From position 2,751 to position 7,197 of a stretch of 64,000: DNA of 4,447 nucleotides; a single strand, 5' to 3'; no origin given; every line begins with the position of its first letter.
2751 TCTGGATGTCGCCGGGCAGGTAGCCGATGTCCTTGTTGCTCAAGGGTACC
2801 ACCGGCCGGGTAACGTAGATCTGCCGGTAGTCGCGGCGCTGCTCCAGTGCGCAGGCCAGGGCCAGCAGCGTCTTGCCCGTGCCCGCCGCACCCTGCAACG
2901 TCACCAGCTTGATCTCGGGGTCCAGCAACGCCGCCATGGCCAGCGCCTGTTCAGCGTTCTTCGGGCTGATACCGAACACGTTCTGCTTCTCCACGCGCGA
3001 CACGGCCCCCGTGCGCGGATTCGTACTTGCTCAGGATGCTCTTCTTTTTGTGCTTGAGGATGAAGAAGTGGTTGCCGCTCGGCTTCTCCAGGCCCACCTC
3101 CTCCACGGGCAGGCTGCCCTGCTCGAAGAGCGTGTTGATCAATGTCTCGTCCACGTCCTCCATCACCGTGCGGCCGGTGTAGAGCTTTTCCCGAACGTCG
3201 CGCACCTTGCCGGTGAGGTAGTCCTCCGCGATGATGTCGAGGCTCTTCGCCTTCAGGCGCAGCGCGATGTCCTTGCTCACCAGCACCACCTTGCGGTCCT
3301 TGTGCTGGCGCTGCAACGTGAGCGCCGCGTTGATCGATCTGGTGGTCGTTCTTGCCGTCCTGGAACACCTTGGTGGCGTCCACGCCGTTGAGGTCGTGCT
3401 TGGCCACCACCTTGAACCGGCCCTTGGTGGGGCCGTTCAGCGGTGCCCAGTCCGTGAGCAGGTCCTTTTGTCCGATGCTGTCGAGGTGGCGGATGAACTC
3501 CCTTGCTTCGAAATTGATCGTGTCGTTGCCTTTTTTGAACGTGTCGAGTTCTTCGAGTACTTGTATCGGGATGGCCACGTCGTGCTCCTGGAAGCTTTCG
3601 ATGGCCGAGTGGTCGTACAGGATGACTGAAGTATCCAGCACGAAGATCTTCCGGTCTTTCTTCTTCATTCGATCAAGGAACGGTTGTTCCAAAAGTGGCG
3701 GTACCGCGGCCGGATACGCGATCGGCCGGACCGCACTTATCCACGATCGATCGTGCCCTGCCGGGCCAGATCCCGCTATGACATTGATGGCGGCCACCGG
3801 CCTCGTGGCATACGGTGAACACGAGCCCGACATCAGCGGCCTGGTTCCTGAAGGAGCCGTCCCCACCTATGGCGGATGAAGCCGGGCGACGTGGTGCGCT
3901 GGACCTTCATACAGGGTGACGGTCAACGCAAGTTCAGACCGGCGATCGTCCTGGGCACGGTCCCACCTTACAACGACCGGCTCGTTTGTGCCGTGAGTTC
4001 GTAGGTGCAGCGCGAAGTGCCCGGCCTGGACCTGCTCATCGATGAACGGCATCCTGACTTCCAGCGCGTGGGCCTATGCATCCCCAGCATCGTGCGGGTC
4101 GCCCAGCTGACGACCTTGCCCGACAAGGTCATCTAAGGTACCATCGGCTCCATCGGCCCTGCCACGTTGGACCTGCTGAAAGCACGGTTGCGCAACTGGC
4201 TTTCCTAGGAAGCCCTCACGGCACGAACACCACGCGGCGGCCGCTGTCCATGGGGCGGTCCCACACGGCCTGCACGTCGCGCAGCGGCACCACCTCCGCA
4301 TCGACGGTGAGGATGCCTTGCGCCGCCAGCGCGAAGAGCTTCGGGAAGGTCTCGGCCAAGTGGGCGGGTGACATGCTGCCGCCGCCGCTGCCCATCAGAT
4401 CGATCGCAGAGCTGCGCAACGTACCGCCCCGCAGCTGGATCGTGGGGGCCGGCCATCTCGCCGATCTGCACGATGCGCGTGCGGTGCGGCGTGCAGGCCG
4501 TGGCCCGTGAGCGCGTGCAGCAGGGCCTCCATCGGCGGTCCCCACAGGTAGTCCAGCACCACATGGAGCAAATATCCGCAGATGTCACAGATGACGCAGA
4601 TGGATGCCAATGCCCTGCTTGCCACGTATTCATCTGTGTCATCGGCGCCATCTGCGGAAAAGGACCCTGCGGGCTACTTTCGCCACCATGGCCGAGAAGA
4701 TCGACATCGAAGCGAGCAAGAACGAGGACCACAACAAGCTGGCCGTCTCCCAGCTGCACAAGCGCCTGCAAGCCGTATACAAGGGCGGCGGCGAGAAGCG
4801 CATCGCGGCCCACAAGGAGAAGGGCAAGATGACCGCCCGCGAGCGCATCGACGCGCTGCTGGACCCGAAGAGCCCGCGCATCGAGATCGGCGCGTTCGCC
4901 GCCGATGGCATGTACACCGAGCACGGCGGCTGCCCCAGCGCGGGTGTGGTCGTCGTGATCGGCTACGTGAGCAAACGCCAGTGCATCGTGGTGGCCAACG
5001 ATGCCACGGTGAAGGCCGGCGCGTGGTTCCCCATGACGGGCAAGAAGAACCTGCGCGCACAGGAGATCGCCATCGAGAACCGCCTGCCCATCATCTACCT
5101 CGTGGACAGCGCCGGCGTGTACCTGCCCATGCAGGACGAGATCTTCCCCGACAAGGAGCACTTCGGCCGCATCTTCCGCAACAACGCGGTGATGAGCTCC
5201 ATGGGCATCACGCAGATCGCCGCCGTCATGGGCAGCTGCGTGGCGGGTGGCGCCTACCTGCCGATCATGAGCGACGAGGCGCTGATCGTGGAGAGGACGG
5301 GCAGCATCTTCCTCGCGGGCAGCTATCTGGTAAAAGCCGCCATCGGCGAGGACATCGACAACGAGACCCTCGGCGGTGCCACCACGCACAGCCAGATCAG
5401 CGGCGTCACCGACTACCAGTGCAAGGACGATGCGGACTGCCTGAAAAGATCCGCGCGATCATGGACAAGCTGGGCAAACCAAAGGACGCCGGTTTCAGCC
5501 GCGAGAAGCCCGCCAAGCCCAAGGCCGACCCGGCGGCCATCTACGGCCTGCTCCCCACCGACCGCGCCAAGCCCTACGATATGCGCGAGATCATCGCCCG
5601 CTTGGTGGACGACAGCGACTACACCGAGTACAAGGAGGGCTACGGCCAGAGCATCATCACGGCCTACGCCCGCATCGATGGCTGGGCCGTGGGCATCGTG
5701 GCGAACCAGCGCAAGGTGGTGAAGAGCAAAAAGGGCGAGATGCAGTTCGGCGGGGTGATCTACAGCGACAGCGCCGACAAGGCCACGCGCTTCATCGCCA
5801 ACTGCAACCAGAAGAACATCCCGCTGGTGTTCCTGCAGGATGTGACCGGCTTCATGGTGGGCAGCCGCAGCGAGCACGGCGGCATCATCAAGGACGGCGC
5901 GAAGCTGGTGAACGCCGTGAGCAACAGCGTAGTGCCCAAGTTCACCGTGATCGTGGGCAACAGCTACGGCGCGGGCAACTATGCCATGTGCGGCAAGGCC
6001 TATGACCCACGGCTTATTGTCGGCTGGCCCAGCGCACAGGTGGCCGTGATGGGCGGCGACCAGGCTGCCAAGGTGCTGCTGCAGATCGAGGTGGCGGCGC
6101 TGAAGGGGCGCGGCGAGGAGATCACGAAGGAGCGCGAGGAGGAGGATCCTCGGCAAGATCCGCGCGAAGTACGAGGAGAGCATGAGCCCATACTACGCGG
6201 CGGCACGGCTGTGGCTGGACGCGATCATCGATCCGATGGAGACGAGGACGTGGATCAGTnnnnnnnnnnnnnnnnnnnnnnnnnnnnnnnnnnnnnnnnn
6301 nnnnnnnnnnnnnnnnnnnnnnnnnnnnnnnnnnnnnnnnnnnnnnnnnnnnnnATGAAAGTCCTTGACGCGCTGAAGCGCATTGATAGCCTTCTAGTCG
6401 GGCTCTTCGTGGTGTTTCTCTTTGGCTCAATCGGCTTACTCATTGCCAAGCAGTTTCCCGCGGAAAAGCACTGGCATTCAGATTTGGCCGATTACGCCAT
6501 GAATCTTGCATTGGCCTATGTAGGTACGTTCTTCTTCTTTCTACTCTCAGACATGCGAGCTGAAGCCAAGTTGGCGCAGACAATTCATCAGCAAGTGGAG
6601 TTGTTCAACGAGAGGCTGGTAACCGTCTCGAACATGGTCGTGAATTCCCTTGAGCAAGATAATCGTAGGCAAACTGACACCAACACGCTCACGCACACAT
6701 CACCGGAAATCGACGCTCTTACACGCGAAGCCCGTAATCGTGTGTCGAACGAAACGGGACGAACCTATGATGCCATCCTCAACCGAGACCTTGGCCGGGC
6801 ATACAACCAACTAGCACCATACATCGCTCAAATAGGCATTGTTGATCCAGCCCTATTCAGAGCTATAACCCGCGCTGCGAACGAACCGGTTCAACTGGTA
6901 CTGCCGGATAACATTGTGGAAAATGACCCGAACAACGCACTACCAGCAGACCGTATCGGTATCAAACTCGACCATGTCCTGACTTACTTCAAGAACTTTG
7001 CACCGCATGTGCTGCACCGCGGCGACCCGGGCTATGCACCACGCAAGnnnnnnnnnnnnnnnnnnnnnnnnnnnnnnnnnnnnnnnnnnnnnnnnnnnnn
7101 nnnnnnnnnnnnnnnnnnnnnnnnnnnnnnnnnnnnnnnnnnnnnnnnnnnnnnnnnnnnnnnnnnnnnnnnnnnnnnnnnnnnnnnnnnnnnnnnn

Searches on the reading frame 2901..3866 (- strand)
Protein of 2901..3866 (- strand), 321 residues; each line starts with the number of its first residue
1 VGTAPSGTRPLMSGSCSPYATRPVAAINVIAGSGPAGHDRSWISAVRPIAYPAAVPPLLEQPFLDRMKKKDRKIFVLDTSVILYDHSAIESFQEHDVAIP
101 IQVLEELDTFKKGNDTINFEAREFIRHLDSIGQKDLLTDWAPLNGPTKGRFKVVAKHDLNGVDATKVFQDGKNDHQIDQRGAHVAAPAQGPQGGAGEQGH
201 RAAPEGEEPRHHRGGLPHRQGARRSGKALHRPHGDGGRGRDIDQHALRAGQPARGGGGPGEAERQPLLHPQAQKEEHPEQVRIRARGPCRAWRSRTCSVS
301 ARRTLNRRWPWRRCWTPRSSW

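Call 87: search_protein_families(library=pfam, proteins=[window:2901-3866:-], max_evalue=0.001)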
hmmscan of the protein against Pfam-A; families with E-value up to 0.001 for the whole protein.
window:2901-3866:- (321 aa): 1 family
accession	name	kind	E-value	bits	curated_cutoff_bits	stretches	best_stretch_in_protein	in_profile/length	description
PF13638.12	PIN_4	-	3.9e-16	60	21.9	1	75-177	1-92/132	PIN domain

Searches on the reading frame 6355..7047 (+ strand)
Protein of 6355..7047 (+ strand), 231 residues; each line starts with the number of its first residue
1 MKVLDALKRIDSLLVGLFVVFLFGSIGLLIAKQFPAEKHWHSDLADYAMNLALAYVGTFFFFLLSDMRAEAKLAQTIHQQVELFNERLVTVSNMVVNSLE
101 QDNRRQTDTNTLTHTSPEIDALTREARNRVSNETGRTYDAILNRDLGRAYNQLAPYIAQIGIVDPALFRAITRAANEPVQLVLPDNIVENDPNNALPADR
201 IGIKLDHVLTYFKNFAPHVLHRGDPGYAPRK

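Call 8: search_protein_families(library=pfam, proteins=[window:6355-7047:+], max_evalue=1)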
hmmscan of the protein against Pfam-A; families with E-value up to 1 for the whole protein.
seq(231 aa): 2 families
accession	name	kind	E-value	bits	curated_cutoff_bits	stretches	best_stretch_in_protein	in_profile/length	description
PF09991.14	DUF2232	-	0.033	13.8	27.8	1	11-94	55-136/290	Predicted membrane protein (DUF2232)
PF22485.1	DUF6987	-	0.26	11.5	26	1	68-128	8-68/200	Domain of unknown function (DUF6987)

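Call 9: search_protein_families(library=padloc, proteins=[window:6355-7047:+], max_evalue=1)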
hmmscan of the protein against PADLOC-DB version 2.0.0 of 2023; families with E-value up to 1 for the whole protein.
seq(231 aa): 0 families

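Call 10: search_protein_families(library=ncbifam, proteins=[window:6355-7047:+], max_evalue=1)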
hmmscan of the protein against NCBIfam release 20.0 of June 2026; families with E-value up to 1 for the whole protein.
seq(231 aa): 0 families

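Call 11: search_protein_families(library=phrogs, proteins=[window:6355-7047:+], max_evalue=1)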
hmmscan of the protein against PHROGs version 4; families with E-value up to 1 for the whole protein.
seq(231 aa): 1 family
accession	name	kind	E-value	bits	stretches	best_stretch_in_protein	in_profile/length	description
phrog_27312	-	unknown function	0.24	12.7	1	62-113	28-79/89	-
